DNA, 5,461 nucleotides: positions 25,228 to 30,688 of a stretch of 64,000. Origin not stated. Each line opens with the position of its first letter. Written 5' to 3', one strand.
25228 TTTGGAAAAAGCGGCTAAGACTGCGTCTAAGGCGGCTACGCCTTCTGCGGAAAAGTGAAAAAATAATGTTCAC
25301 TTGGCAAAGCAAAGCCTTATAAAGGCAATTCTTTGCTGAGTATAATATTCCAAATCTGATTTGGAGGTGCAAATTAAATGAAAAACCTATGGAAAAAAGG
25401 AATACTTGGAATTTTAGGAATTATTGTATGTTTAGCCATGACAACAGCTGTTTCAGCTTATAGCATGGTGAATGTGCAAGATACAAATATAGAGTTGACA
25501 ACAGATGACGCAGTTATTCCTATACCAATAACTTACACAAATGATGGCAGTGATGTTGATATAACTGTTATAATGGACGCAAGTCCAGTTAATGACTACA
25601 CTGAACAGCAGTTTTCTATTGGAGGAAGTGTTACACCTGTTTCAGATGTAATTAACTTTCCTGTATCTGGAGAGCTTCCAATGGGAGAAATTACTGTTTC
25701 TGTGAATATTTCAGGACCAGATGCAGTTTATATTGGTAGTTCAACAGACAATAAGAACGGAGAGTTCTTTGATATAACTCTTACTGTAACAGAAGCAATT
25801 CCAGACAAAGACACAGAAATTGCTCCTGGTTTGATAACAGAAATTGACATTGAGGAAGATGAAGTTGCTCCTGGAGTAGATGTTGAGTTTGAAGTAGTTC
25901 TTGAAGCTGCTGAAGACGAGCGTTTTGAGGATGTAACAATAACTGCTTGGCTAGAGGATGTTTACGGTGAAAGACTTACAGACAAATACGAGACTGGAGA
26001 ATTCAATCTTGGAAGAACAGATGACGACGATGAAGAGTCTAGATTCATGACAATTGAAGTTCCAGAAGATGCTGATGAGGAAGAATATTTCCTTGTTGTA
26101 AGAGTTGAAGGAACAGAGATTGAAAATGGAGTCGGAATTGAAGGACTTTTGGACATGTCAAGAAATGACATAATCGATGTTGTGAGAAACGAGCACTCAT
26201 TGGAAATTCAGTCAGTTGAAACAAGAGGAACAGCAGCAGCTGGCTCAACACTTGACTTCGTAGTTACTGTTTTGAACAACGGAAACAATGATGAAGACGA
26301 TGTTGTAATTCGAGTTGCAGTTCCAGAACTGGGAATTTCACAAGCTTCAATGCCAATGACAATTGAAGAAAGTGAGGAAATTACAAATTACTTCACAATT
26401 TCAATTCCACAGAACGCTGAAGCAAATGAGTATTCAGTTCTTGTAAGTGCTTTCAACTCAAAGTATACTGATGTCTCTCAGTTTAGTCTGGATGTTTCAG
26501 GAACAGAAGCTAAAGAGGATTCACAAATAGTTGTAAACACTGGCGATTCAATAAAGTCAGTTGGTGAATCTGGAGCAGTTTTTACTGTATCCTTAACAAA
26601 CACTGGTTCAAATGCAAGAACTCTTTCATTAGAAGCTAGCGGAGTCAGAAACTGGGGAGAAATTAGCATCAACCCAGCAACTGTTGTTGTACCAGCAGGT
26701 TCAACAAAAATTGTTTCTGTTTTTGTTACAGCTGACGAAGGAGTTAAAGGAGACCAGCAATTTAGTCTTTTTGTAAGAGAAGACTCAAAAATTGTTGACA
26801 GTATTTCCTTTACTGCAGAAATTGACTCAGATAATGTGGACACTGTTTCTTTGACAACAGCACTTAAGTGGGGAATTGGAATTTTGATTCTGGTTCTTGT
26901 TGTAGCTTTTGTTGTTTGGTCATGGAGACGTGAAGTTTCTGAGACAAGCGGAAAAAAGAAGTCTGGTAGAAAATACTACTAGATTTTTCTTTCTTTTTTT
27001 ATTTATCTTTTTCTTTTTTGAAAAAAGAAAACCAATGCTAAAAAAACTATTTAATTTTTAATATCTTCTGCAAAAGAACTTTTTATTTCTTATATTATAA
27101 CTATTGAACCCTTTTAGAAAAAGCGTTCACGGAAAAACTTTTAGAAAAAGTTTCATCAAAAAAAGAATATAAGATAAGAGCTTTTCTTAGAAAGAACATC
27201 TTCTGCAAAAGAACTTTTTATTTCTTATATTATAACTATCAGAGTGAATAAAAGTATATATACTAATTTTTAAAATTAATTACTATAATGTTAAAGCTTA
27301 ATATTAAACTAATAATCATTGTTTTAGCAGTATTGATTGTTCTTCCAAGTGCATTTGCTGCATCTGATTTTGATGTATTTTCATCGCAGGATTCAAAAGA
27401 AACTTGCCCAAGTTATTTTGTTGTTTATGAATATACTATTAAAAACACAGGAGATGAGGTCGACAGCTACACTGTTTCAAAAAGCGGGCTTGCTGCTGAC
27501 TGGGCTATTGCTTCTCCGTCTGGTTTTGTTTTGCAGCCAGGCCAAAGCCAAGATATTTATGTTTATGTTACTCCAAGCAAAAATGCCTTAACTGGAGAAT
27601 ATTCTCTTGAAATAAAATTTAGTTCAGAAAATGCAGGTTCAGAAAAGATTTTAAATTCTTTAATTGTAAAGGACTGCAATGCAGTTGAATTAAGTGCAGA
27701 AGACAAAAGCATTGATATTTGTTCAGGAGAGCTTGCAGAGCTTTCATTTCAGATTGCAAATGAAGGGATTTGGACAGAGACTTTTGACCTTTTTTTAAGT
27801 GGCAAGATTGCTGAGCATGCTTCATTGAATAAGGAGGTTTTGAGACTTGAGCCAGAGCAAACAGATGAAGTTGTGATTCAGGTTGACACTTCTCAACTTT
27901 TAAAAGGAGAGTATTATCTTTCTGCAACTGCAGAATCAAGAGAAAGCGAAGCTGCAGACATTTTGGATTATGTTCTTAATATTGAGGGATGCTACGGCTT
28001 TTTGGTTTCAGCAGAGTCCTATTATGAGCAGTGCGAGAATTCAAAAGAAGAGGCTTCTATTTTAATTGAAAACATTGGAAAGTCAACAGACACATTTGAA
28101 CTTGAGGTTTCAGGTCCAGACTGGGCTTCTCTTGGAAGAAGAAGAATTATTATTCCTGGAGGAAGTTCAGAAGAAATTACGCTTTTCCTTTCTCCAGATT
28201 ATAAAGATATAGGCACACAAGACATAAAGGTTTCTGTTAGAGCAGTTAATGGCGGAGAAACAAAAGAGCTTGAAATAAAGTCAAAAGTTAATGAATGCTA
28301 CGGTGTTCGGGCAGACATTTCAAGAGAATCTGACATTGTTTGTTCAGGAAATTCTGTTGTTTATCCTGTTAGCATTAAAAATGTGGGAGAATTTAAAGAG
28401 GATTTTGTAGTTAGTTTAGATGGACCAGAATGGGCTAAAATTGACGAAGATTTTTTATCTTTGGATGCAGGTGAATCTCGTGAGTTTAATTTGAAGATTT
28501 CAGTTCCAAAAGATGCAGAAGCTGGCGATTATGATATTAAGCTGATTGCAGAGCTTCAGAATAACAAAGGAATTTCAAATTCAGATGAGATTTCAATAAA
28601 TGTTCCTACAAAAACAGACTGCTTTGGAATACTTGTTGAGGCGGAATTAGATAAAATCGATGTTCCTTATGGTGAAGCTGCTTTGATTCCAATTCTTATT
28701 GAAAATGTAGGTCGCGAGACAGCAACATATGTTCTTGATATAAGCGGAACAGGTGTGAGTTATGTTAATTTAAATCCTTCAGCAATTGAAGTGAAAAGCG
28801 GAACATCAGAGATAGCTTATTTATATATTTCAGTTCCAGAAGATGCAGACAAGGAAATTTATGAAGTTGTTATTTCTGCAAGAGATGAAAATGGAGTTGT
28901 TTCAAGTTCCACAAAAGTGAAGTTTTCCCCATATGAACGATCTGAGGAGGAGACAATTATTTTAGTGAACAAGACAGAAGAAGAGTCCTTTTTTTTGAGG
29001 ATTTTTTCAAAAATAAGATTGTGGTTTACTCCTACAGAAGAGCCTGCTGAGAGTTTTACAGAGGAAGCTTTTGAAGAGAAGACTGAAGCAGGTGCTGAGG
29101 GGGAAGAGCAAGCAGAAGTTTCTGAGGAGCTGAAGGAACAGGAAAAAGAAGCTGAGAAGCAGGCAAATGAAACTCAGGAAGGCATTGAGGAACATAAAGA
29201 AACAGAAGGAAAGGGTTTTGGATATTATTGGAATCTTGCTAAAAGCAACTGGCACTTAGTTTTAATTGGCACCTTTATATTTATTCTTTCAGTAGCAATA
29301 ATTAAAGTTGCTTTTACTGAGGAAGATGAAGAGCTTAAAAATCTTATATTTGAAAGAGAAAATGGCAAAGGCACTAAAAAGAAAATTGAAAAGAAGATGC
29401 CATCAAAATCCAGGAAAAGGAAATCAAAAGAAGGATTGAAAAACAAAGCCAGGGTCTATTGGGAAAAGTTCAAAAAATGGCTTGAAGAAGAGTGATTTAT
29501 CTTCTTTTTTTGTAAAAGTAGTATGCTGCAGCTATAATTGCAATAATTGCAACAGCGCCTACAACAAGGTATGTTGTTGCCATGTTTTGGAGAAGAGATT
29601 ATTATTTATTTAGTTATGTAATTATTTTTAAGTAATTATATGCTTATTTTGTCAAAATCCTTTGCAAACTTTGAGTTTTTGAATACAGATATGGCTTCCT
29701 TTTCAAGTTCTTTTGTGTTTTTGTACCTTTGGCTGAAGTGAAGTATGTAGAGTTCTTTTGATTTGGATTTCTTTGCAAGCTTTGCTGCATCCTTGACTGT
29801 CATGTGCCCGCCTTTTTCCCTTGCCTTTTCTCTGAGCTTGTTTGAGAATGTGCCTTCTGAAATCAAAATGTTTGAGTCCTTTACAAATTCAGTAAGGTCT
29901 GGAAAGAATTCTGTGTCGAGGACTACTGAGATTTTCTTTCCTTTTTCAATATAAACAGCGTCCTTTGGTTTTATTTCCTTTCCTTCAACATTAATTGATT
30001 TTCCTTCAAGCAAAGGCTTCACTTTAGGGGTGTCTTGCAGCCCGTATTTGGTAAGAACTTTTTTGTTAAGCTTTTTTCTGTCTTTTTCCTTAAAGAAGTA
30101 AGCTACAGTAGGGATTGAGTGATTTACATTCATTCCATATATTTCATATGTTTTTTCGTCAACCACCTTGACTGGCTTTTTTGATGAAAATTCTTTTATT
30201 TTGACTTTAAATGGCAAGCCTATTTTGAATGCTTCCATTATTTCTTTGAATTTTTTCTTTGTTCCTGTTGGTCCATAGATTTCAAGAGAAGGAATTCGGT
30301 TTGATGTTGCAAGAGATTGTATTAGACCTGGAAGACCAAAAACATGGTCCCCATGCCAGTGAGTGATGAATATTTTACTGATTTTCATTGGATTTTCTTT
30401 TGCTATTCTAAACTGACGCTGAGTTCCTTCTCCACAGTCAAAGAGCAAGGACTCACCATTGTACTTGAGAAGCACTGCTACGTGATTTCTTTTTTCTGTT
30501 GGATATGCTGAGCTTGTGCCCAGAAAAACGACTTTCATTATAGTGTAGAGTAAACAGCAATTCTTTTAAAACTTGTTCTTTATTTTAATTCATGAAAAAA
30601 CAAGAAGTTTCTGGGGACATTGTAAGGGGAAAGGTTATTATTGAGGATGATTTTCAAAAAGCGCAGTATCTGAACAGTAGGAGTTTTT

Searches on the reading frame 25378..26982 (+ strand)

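Call 56: search_protein_families(library=pfam, proteins=[window:25378-26982:+], max_evalue=0.0001)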
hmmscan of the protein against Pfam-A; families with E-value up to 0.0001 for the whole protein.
window:25378-26982:+ (534 aa): 2 families
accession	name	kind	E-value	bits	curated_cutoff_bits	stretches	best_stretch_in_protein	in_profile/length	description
PF11614.14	FixG_C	-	2.8e-07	31.2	25.6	1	401-472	34-108/119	IG-like fold at C-terminal of FixG, putative oxidoreductase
PF10633.15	NPCBM_assoc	-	7.1e-06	26.6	24.4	0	287-357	2-74/78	NPCBM-associated, NEW3 domain of alpha-galactosidase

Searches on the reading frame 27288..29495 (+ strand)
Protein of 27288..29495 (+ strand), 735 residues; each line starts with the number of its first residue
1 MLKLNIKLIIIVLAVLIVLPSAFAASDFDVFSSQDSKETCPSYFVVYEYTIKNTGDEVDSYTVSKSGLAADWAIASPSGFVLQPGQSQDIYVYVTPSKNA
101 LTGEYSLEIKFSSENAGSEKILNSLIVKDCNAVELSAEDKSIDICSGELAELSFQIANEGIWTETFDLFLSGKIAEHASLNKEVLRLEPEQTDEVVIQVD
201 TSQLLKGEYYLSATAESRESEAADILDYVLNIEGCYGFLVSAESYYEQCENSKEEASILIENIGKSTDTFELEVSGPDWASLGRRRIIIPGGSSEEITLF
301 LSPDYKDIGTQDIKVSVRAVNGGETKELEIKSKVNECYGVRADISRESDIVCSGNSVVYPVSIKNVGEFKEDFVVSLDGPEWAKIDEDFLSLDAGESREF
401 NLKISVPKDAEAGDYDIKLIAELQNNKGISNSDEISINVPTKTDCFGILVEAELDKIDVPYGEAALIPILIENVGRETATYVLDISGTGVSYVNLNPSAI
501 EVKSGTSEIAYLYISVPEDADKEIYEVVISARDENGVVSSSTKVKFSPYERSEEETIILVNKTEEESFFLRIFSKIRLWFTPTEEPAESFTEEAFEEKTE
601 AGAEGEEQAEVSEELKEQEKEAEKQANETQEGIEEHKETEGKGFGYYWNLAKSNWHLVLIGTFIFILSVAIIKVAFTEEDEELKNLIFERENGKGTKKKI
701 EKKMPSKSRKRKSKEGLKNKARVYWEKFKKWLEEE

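Call 103: search_protein_families(library=pfam, proteins=[window:27288-29495:+], max_evalue=0.0001)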
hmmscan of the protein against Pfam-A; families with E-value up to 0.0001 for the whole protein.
window:27288-29495:+ (735 aa): 6 families
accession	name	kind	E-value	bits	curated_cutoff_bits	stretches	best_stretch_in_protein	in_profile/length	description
PF11614.14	FixG_C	-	5.2e-23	81.9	25.6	0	46-114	34-102/119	IG-like fold at C-terminal of FixG, putative oxidoreductase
PF10633.15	NPCBM_assoc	-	1.2e-12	48.3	24.4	1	370-422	21-76/78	NPCBM-associated, NEW3 domain of alpha-galactosidase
PF22544.2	HYDIN_VesB_CFA65-like_Ig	-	9.2e-09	35.9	25.5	0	45-121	21-94/100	HYDIN/CFA65/VesB-like, Ig-like domain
PF15418.12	DUF4625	-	7.8e-07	29.9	27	0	396-438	89-129/131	Domain of unknown function (DUF4625)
PF06280.18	fn3_5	-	7.2e-06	27.1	27.6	0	48-72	13-37/112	Fn3-like domain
PF23619.1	Ig_VWA7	-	9.8e-05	23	27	0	147-203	15-70/104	VWA7 Ig-like domain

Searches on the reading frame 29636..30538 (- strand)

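Call 103: search_protein_families(library=pfam, proteins=[window:29636-30538:-], max_evalue=0.0001)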
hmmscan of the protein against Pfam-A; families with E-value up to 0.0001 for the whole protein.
window:29636-30538:- (300 aa): 4 families
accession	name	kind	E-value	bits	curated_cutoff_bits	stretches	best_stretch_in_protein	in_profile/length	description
PF12706.13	Lactamase_B_2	-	1.4e-15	57.9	27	1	31-144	3-116/200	Beta-lactamase superfamily domain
PF00753.33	Lactamase_B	-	4.3e-13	50.1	22.7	1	18-131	5-113/196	Metallo-beta-lactamase superfamily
PF13691.12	Lactamase_B_4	-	9.6e-06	25.6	27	1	14-62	7-56/63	tRNase Z endonuclease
PF23023.1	Anti-Pycsar_Apyc1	-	1.4e-05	25.2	50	1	3-70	5-71/250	Anti-Pycsar protein Apyc1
